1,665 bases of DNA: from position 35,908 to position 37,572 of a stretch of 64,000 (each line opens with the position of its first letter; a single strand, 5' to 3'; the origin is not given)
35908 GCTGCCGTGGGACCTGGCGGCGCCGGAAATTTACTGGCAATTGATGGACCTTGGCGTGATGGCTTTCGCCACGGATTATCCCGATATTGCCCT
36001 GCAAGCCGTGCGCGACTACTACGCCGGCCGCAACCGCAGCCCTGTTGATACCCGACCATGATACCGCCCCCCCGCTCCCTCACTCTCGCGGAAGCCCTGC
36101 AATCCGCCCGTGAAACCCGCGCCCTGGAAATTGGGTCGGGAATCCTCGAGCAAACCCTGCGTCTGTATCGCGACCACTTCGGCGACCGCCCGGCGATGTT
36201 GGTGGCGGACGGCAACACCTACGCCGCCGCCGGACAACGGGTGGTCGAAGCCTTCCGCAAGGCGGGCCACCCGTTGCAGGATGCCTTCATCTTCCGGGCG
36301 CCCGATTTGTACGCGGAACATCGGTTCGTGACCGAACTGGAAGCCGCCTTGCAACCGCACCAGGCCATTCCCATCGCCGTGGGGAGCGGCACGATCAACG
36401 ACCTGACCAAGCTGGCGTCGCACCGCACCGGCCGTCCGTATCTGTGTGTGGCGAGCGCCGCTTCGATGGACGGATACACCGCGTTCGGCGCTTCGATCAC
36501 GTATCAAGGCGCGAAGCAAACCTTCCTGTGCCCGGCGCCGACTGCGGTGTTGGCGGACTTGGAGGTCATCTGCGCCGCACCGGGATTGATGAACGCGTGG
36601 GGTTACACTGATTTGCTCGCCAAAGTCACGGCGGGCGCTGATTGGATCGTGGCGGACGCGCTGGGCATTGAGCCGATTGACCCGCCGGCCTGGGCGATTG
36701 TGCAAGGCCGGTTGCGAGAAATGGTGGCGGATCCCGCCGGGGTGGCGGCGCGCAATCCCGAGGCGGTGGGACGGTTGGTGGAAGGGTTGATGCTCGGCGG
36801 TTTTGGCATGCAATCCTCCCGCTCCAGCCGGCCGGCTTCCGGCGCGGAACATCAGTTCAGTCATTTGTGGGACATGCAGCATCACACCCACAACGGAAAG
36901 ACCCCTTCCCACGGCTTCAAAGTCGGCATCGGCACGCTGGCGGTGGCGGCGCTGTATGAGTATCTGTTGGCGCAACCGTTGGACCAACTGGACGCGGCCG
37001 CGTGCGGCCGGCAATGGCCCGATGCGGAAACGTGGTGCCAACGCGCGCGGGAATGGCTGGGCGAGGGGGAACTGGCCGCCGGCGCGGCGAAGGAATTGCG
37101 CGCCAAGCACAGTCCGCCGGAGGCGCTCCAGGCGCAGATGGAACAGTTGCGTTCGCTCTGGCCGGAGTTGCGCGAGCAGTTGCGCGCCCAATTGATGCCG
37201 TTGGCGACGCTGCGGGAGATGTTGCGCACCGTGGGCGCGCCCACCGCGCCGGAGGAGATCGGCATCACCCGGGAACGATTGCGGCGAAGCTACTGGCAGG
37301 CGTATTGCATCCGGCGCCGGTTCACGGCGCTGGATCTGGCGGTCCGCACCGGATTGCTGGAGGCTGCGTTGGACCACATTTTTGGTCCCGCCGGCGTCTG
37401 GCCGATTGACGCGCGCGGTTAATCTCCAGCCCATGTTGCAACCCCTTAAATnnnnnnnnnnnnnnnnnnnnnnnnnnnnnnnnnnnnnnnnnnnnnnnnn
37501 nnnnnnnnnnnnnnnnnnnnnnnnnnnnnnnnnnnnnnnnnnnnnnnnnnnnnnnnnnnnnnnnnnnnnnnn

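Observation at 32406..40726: Glycerol-phosphate locus encoding both a G3P dehydrogenase and a G1P-dehydrogenase-like enzyme, with two GlpT paralogs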

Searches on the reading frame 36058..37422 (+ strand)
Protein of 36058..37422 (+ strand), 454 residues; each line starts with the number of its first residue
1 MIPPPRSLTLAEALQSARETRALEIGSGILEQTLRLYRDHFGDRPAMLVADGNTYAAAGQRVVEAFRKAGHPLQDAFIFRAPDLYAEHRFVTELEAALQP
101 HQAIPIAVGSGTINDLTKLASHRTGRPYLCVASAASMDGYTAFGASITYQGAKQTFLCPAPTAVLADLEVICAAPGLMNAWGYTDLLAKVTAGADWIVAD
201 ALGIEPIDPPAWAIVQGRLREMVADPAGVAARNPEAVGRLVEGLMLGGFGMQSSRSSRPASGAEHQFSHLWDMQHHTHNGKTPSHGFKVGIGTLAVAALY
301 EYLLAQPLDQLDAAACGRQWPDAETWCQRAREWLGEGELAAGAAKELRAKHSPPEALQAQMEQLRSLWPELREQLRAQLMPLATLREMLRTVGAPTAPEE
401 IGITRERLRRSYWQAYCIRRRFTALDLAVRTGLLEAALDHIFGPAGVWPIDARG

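Call 3: search_protein_families(library=pfam, proteins=[window:36058-37422:+], max_evalue=0.01)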
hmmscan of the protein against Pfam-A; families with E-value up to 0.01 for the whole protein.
window:36058-37422:+ (454 aa): 2 families
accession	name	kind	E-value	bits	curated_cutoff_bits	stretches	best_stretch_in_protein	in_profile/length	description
PF13685.12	Fe-ADH_2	-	3.9e-30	105.3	28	1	25-175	2-149/149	Iron-containing alcohol dehydrogenase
PF04012.17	PspA_IM30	-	0.0052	16.9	33.9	1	322-392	66-138/220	PspA/IM30 family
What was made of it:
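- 36058..37422 (+): Long-form (about 450 aa) member of the glycerol-1-phosphate dehydrogenase (AraM/EgsA) clade; the proposed catabolic sn-G1P:NAD(P)+ oxidoreductase. Pfam Fe-ADH_2 (call 3).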

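Call 4: search_protein_families(library=ncbifam, proteins=[window:36058-37422:+], max_evalue=0.01)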
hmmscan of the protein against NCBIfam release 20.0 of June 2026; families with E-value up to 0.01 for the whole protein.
window:36058-37422:+ (454 aa): 3 families
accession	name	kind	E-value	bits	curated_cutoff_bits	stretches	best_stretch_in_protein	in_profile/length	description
NF002022.0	PRK00843.1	equivalog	2.5e-45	155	413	2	21-301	12-283/350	NAD(P)-dependent glycerol-1-phosphate dehydrogenase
NF006941.0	PRK09423.1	subfamily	1.8e-08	33.6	336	1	26-189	14-175/367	glycerol dehydrogenase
NF053832.1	GlycoaldRedHalo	equivalog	0.0023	17.1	550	1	38-189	25-175/363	glycolaldehyde reductase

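Call 12: search_solved_structures(query=window:36058-37422:+, max_evalue=0.01, show_alignments=2)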
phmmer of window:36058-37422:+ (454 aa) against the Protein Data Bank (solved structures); distinct sequences matched with E-value up to 0.01: 10.
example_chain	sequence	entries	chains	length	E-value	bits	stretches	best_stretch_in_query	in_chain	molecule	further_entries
9h4x_A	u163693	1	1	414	1.4e-41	146.3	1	40-303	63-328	Glycerol-1-phosphate dehydrogenase [NAD(P)+]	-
4rgq_A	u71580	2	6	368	1.9e-21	79.9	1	90-301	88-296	Glycerol-1-phosphate dehydrogenase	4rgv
4rfl_A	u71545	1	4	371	2.1e-21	79.8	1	90-301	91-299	Glycerol-1-phosphate dehydrogenase [NAD(P)+]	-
5fb3_A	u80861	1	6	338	7e-17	64.9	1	100-300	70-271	Glycerol-1-phosphate dehydrogenase [NAD(P)+]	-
3ce9_A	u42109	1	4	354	1.9e-14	56.8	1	106-301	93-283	Glycerol dehydrogenase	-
1jpu_A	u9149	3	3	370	1.8e-05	27.3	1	37-303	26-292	glycerol dehydrogenase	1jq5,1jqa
13go_A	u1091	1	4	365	3.2e-05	26.5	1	41-293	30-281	Glycerol dehydrogenase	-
4mca_A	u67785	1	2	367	6.1e-05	25.5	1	48-306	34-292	Glycerol dehydrogenase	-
6csj_A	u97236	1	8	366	0.0014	21.1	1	34-299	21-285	Glycerol dehydrogenase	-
1kq3_A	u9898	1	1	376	0.0014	21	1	91-189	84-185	glycerol dehydrogenase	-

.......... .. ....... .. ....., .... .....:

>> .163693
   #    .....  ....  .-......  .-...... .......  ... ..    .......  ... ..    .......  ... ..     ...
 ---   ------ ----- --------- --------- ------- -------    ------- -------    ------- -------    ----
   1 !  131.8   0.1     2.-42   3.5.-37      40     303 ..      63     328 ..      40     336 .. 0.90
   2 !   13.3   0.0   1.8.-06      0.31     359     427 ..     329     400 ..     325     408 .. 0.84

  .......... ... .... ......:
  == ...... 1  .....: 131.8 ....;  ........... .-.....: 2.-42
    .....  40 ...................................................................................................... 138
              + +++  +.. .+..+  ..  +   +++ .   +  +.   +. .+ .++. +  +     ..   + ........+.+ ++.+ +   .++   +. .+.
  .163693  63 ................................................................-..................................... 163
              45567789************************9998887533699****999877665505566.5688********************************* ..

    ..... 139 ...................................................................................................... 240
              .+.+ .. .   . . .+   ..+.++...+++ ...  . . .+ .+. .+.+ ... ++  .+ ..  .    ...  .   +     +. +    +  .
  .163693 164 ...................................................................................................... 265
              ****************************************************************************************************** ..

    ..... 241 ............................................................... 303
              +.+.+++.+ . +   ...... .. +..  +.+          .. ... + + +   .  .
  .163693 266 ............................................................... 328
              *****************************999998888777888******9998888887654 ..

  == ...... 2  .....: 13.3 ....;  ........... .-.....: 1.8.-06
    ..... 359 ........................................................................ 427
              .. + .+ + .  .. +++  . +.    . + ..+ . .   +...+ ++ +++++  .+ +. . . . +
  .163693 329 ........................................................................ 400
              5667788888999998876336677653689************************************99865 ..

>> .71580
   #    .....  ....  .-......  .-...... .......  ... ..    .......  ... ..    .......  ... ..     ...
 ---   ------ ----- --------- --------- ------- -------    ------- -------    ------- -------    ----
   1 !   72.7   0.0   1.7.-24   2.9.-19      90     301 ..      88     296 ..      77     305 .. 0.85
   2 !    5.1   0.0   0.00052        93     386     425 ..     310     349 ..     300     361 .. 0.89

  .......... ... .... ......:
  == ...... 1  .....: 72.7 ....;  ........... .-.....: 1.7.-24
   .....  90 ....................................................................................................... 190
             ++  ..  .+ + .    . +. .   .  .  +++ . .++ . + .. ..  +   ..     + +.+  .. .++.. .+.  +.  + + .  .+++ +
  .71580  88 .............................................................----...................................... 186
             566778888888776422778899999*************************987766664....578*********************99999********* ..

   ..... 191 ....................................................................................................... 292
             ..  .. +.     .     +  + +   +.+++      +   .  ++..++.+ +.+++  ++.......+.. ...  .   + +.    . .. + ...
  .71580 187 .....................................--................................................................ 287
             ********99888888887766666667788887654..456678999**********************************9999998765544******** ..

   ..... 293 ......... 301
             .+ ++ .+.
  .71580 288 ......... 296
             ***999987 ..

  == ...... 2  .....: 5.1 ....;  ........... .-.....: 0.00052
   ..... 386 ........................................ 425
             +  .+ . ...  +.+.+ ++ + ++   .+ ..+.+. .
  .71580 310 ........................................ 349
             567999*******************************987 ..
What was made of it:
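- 36058..37422 (+): Best PDB sequence hit is AraM 9h4x at 1.4e-41 (call 12).
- The best PDB sequence hit is AraM 9h4x (1.4e-41), ahead of archaeal G1PDH (1.9e-21) and GldA (1e-5) (call 12).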

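Call 13: find_homologous_proteins(query=window:36058-37419:+)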
Query window:36058-37419:+ (454 aa): 7162 proteins with E <= 0.001 among 8000 candidates; the best 120 are listed.
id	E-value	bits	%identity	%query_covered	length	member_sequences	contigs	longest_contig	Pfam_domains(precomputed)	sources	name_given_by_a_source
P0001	0.0e+0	1020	100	100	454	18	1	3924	PF13685.13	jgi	-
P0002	1.4e-226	771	75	99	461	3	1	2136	PF13685.13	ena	-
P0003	2.4e-224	764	73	99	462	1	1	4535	PF13685.13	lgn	-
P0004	1.2e-223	761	73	99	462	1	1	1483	PF13685.13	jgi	jgi:glycerol-1-phosphate dehydrogenase [NAD(P)+]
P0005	1.6e-223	761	74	99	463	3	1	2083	PF13685.13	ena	-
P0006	1.8e-223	761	74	99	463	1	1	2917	PF13685.13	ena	-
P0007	1.8e-223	761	74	99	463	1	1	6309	PF13685.13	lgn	-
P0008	2.4e-223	760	74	99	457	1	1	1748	PF13685.13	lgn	-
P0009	1.3e-222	758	75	98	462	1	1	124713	PF13685.13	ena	-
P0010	2.6e-222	757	74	98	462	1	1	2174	PF13685.13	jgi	jgi:glycerol-1-phosphate dehydrogenase [NAD(P)+]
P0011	3.9e-221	753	74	99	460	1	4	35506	PF13685.13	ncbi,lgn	-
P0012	7.4e-221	752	73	99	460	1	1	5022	PF13685.13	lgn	-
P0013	1.3e-220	751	73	100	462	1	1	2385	PF13685.13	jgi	jgi:glycerol-1-phosphate dehydrogenase [NAD(P)+]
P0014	5.6e-220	749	74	97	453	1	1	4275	PF13685.13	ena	-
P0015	5.9e-220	749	73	100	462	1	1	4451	PF13685.13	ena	-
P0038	2.5e-214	731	72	99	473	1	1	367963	PF13685.13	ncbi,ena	-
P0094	2.5e-203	694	68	100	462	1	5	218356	PF13685.13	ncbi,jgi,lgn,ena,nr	ncbi:MAG TPA: sn-glycerol-1-phosphate dehydrogenase [Candidatus Paceibacterota bacterium]|nr:sn-glyc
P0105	1.1e-201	689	67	99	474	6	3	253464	PF13685.13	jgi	jgi:glycerol-1-phosphate dehydrogenase [NAD(P)+]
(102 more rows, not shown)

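Call 18: find_encoding_contigs(protein=P0038, flank=10000, max_places=2)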
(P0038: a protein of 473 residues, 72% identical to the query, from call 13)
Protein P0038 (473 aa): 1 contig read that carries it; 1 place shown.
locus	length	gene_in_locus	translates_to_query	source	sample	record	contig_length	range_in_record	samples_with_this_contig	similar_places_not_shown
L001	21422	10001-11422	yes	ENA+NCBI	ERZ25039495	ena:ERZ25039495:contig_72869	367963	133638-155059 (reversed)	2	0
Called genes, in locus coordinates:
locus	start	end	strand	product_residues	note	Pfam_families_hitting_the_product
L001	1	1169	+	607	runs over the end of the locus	-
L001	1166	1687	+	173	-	-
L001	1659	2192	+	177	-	-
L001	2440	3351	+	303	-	-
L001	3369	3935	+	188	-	-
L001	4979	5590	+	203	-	-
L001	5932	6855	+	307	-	-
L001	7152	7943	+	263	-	PF24517:CBM96 (faint)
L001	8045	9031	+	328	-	PF04198:Sugar-bind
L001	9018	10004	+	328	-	PF03009:GDPD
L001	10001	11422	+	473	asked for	PF13685:Fe-ADH_2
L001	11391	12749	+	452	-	PF00083:Sugar_tr (faint), PF07690:MFS_1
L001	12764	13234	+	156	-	PF02502:LacAB_rpiB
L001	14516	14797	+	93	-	PF13744:HTH_37, PF13560:HTH_31, PF12844:HTH_19 (weak), PF01381:HTH_3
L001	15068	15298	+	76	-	PF04014:MazE_antitoxin (weak)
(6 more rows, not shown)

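Call 19: find_encoding_contigs(protein=P0094, flank=10000, max_places=2)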
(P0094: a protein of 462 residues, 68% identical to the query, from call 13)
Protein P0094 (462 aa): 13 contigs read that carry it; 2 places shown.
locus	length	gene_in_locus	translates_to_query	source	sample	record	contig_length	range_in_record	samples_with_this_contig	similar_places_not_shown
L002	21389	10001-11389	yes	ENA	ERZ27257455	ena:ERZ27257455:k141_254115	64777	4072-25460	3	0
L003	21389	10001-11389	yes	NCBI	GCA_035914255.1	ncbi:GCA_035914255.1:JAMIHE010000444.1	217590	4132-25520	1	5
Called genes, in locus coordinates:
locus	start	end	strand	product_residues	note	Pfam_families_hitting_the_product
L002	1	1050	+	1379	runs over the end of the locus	-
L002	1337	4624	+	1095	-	PF17963:Big_9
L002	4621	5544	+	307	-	PF13424:TPR_12 (faint), PF13428:TPR_14 (faint), PF13432:TPR_16 (faint), PF00515:TPR_1 (faint), PF07719:TPR_2 (faint), PF13181:TPR_8 (faint), PF14559:TPR_19 (weak), PF09976:TPR_21 (weak), +2 more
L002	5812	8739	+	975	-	PF17892:Cadherin_5 (weak), PF17963:Big_9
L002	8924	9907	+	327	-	PF04198:Sugar-bind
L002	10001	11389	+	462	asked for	PF13685:Fe-ADH_2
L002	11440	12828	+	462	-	PF07690:MFS_1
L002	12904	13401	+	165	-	PF02502:LacAB_rpiB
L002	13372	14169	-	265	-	PF00459:Inositol_P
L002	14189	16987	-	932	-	PF00133:tRNA-synt_1, PF09334:tRNA-synt_1g (weak), PF13603:tRNA-synt_1_2, PF08264:Anticodon_1, PF10458:Val_tRNA-synt_C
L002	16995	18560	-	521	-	PF00682:HMGL-like, PF22617:HCS_D2, PF08502:LeuA_dimer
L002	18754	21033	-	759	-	PF01738:DLH (faint), PF00326:Peptidase_S9 (faint)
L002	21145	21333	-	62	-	-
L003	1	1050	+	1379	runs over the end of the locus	-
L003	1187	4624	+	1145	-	PF17963:Big_9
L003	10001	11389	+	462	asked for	PF13685:Fe-ADH_2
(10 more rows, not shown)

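Call 20: find_encoding_contigs(protein=P0105, flank=10000, max_places=2)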
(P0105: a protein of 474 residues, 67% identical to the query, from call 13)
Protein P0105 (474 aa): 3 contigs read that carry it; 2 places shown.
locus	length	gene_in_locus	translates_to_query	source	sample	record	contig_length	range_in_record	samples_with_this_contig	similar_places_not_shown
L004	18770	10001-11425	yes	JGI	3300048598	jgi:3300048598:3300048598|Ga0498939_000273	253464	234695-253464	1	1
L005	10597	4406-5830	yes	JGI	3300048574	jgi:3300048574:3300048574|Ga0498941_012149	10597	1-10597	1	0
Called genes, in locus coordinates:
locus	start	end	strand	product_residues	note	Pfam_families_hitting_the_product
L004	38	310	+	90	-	-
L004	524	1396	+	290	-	-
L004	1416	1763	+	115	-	-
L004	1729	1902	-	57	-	-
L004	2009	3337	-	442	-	PF00696:AA_kinase, PF00583:Acetyltransf_1, PF13673:Acetyltransf_10 (weak), PF13508:Acetyltransf_7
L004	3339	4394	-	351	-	PF04321:RmlD_sub_bind (weak), PF01073:3Beta_HSD, PF01370:Epimerase, PF02719:Polysacc_synt_2, PF07993:NAD_binding_4, PF13460:NAD_binding_10, PF16363:GDP_Man_Dehyd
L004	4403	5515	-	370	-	PF00155:Aminotran_1_2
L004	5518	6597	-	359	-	PF01515:PTA_PTB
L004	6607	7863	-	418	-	PF00089:Trypsin, PF13365:Trypsin_2, PF00595:PDZ, PF13180:PDZ_2, PF17820:PDZ_6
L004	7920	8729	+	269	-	PF24481:CT398_CC (weak), PF02591:Zn_ribbon_9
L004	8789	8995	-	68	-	-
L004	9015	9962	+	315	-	PF04198:Sugar-bind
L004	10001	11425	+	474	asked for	PF13685:Fe-ADH_2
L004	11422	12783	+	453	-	PF07690:MFS_1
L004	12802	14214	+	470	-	PF07690:MFS_1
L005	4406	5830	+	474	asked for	PF13685:Fe-ADH_2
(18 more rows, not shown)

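Call 26: search_protein_representatives(protein=window:36058-37419:+)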
Query: 454 residues. Proteins with E-value up to 0.001 (for the whole library): 3918; up to 1e-10: 2564; up to 1e-30: 952. The best 150 are listed.
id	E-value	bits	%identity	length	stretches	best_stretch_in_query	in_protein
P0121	1.4e-176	604.5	64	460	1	9-450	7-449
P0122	1.9e-168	577.7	62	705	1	7-448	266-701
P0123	7.4e-151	519.7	55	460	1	8-443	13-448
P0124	2.2e-149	514.8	56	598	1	5-448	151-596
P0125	2.0e-142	491.9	62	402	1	4-362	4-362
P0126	4.9e-140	484.0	56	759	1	2-447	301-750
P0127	3.7e-134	464.6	51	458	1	10-449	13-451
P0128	2.5e-131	455.3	54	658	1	13-434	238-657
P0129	8.8e-131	453.5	74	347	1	6-278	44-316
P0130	5.5e-126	437.7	49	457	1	11-449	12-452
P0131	8.4e-126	437.1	51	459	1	12-448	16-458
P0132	1.5e-124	433.0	48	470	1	11-451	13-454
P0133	1.2e-123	430.1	48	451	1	10-450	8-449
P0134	8.4e-120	417.3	49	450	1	11-449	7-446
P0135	1.8e-119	416.3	54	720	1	23-437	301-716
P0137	2.9e-119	415.5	47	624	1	12-449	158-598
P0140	3.0e-115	402.3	59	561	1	9-327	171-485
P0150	3.5e-107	375.8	51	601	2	9-322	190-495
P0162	3.6e-98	346.1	40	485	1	8-447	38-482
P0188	2.0e-87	310.6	44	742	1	50-449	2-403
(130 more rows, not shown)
